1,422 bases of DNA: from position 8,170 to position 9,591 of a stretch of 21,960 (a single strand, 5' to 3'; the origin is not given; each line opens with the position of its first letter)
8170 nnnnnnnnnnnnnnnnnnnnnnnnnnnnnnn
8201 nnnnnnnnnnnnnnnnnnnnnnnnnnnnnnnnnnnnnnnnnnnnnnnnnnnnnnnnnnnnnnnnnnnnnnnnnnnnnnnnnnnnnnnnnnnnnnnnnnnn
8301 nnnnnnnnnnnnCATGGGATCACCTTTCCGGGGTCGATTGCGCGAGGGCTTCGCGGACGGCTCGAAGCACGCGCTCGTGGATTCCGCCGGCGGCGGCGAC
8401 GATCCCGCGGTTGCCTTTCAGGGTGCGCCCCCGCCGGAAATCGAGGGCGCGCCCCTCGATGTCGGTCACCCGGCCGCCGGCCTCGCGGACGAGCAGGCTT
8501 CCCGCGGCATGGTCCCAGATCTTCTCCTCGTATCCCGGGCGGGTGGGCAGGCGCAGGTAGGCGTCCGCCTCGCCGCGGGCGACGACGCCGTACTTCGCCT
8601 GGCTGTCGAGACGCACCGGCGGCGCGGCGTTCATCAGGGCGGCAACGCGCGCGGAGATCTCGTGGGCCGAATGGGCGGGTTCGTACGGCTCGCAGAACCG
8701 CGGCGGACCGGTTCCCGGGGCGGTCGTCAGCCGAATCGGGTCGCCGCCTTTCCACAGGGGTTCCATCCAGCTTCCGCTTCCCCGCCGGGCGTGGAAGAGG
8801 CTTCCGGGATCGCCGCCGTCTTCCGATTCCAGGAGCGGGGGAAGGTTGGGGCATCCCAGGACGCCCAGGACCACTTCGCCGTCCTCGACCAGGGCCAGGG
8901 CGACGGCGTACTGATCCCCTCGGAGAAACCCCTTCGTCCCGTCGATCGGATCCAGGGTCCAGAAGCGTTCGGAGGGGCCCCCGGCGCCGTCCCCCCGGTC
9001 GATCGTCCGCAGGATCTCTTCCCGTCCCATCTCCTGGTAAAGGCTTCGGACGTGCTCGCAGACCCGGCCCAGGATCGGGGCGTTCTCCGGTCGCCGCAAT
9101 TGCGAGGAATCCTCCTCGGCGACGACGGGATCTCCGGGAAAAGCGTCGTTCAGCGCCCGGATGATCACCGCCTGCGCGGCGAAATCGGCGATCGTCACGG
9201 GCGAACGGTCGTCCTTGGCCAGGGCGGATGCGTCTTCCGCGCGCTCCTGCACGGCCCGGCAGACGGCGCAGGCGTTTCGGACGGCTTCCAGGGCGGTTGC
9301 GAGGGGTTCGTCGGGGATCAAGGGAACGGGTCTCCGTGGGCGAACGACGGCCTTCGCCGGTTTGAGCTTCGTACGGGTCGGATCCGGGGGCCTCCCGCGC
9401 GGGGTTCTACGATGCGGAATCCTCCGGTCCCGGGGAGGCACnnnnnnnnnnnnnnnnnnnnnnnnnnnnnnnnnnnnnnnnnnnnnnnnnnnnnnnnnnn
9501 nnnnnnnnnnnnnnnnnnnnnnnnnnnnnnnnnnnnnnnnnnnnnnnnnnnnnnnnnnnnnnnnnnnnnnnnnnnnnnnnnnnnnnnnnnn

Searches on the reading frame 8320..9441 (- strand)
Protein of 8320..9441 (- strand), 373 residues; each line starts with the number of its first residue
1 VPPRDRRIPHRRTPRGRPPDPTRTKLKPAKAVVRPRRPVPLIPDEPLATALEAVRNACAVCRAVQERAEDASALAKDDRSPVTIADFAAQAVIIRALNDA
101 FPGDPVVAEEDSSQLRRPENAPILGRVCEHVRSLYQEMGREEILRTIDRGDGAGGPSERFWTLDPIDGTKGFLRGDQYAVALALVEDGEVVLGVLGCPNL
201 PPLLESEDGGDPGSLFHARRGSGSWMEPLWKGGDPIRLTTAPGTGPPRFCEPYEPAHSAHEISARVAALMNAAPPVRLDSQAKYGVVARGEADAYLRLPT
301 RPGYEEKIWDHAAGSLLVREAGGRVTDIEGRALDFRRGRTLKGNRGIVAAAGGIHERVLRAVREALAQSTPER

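Call 35: search_protein_families(library=pfam, proteins=[window:8320-9441:-], max_evalue=0.001)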
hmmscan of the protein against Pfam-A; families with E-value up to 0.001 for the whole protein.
window:8320-9441:- (373 aa): 1 family
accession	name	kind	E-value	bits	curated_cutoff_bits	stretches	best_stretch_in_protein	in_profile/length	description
PF00459.30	Inositol_P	-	3.5e-50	171.4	27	1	50-365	9-269/271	Inositol monophosphatase family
